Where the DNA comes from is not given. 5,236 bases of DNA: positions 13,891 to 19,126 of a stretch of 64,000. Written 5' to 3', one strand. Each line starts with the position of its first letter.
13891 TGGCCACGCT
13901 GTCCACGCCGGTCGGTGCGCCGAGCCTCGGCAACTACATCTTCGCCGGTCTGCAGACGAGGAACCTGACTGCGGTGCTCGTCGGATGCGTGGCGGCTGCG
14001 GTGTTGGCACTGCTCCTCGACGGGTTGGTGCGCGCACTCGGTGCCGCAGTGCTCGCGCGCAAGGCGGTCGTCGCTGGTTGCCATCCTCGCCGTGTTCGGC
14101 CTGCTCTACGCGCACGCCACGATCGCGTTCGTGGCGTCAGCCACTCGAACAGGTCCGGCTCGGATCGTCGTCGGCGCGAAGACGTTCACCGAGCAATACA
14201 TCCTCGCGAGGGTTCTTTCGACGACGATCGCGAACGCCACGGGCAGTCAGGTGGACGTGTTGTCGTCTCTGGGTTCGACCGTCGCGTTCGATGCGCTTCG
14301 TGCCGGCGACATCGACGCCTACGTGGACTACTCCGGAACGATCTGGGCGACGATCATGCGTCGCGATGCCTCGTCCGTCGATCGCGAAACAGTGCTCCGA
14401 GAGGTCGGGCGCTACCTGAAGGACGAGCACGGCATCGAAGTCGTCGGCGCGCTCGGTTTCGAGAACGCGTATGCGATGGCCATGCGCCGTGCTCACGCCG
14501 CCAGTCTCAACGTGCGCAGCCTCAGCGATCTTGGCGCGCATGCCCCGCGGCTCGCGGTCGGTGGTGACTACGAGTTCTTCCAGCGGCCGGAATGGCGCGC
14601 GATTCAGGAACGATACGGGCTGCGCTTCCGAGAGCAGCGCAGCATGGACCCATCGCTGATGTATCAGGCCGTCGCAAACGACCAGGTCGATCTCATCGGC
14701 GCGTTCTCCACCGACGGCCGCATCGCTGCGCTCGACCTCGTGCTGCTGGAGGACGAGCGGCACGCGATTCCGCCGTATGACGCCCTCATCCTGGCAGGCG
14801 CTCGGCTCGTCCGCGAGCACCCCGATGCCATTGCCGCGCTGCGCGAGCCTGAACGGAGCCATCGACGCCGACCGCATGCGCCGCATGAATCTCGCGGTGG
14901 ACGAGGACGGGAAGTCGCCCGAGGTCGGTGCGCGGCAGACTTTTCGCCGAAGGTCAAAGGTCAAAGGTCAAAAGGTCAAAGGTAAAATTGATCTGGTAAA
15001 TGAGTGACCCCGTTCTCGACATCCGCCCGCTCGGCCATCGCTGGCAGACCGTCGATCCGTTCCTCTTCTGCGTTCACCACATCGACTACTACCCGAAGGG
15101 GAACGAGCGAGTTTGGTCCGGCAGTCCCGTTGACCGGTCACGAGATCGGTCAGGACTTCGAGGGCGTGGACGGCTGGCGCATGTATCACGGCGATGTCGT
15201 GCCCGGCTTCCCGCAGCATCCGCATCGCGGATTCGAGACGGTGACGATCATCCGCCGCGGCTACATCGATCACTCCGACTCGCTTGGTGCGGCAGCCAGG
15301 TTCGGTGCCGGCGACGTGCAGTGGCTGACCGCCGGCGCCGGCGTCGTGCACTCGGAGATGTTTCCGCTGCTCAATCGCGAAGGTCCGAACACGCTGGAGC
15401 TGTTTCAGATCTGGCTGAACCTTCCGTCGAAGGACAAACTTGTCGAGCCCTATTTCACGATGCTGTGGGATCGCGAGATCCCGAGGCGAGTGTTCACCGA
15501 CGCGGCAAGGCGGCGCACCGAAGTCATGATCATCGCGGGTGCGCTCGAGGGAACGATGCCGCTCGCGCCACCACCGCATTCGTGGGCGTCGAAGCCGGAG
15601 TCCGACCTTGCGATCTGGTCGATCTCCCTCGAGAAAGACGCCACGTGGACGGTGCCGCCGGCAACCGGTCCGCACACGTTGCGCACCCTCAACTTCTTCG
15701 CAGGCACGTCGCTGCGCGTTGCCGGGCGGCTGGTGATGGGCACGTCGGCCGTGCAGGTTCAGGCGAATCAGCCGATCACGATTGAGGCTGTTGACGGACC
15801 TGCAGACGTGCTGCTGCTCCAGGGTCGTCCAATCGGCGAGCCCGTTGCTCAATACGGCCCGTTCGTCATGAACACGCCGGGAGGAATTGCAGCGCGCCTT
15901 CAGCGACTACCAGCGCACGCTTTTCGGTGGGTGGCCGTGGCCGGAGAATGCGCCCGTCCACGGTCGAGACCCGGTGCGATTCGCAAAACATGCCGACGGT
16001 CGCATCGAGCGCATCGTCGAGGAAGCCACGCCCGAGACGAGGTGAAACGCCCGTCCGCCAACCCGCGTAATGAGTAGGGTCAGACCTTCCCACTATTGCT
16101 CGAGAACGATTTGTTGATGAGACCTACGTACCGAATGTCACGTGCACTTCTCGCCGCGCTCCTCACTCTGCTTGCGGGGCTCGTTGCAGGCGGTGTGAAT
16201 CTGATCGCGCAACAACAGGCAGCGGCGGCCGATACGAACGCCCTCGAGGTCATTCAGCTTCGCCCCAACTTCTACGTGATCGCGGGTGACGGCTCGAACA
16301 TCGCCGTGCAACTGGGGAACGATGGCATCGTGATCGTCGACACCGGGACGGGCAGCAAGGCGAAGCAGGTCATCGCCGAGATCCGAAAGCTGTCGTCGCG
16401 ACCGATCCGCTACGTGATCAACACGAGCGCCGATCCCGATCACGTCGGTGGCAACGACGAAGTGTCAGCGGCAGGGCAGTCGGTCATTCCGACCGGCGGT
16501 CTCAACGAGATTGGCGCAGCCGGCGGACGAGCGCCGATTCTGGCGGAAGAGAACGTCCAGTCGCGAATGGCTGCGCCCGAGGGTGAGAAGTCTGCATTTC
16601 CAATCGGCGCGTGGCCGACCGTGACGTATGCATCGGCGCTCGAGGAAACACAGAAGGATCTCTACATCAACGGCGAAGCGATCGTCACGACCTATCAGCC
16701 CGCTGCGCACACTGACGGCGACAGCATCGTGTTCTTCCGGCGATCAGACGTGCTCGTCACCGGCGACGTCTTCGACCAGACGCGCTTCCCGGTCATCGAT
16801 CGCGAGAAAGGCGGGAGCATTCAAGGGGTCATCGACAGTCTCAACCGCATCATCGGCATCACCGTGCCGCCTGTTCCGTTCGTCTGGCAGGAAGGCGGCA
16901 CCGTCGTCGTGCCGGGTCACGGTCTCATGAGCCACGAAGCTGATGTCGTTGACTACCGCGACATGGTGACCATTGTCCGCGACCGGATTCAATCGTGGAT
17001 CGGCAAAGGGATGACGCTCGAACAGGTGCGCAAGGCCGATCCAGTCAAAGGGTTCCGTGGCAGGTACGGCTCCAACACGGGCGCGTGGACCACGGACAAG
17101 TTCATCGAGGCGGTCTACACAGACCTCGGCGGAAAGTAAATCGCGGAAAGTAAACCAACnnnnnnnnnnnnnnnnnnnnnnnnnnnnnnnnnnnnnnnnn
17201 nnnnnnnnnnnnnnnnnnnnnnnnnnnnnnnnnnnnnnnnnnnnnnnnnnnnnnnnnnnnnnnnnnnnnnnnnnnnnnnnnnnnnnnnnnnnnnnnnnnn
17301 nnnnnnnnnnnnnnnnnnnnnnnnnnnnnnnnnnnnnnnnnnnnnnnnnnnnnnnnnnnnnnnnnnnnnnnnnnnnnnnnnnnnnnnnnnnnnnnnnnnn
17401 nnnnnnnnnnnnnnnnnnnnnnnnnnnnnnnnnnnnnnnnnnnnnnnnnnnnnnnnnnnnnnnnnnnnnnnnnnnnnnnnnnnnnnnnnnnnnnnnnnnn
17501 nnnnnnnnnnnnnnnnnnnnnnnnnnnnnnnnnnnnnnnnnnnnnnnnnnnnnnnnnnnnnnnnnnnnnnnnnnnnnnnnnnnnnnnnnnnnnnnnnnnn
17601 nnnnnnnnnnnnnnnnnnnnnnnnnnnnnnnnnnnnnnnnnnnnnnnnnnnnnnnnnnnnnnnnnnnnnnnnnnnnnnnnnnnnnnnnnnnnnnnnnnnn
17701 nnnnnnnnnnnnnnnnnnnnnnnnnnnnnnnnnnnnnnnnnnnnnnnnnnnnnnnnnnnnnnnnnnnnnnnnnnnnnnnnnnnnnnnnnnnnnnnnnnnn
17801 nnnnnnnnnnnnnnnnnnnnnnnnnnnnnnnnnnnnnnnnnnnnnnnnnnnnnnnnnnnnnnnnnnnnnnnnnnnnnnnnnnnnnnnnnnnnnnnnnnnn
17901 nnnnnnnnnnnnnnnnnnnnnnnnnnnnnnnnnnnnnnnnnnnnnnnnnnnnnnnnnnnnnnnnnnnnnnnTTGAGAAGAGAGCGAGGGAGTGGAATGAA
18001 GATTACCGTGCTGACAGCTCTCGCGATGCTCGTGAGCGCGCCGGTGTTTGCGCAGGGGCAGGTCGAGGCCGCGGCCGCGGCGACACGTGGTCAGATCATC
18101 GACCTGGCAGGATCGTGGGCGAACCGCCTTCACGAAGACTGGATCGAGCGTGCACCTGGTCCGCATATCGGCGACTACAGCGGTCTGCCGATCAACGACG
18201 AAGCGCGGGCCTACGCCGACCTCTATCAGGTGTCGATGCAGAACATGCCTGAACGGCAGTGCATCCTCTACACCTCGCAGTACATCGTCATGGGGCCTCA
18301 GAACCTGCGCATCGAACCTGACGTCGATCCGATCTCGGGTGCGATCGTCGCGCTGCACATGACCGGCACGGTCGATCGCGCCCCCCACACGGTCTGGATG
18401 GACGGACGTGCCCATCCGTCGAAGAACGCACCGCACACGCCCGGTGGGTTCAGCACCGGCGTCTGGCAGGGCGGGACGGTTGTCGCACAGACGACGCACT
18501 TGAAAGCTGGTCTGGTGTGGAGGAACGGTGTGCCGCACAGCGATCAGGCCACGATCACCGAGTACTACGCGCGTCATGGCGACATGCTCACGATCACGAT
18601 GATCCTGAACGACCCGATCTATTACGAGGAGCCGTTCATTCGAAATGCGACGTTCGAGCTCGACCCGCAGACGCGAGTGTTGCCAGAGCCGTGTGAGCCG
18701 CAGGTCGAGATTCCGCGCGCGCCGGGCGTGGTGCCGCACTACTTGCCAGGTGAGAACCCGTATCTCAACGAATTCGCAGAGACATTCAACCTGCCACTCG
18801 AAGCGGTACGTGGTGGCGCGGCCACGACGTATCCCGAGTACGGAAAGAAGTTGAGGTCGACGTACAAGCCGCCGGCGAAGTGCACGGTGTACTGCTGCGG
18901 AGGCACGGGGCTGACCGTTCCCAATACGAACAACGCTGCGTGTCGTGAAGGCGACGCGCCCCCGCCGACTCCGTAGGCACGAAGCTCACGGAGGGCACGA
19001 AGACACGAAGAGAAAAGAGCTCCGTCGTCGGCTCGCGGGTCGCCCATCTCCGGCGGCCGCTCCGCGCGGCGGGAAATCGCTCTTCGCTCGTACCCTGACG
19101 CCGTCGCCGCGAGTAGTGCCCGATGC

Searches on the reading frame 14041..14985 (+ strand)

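Call 98: search_protein_families(library=pfam, proteins=[window:14041-14985:+], max_evalue=0.001)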
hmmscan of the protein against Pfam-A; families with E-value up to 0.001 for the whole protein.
window:14041-14985:+ (314 aa): 1 family
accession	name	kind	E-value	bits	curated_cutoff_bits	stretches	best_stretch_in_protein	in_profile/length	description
PF04069.17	OpuAC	-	1.3e-43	150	21.2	1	41-268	2-224/257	Substrate binding domain of ABC-type glycine betaine transport system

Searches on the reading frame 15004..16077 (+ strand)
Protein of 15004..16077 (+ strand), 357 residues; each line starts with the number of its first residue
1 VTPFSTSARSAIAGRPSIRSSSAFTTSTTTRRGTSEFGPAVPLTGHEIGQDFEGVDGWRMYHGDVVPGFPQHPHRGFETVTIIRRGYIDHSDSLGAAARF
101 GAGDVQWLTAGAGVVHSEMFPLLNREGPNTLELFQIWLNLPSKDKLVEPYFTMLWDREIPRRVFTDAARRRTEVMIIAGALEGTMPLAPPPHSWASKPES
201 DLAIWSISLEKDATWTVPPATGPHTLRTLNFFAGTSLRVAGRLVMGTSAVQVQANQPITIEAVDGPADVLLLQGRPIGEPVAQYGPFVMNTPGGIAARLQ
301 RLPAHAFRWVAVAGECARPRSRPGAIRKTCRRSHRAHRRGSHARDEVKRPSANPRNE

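Call 98: search_protein_families(library=pfam, proteins=[window:15004-16077:+], max_evalue=0.001)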
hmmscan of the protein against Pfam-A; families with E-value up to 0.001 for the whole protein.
window:15004-16077:+ (357 aa): 2 families
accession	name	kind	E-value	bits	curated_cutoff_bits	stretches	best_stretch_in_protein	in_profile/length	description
PF02678.22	Pirin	-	1.6e-24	86.4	26.1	1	63-138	36-108/108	Pirin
PF05726.19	Pirin_C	-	1.1e-11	45.5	27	1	206-297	3-92/103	Pirin C-terminal cupin domain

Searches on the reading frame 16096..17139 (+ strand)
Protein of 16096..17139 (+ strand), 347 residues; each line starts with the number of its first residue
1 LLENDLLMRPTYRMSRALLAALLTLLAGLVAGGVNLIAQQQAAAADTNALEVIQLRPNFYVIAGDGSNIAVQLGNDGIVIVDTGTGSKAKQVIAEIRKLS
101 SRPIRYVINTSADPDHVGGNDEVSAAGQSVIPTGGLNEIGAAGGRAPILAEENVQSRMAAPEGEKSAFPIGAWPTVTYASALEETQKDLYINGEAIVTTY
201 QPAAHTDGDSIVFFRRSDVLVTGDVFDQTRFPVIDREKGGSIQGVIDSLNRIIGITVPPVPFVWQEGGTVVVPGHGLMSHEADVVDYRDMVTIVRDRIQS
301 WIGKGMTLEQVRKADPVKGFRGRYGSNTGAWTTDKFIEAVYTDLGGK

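Call 98: search_protein_families(library=pfam, proteins=[window:16096-17139:+], max_evalue=0.001)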
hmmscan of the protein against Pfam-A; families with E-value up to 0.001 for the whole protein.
window:16096-17139:+ (347 aa): 1 family
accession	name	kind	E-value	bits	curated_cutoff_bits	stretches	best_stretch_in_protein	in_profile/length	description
PF00753.33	Lactamase_B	-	5.4e-14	53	22.7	1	66-254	5-186/196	Metallo-beta-lactamase superfamily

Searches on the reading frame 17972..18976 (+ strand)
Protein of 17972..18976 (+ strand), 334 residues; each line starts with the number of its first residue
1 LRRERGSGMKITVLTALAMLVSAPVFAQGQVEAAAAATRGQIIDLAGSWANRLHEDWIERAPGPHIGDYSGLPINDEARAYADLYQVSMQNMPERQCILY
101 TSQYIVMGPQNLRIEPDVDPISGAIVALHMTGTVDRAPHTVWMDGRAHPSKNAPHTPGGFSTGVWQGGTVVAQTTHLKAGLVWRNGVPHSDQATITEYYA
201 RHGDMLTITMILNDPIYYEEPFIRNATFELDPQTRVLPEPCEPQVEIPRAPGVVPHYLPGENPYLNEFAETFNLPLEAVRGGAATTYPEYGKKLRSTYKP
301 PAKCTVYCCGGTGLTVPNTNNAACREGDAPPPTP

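Call 98: search_protein_families(library=pfam, proteins=[window:17972-18976:+], max_evalue=0.001)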
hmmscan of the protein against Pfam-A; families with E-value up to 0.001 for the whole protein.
window:17972-18976:+ (334 aa): 0 families
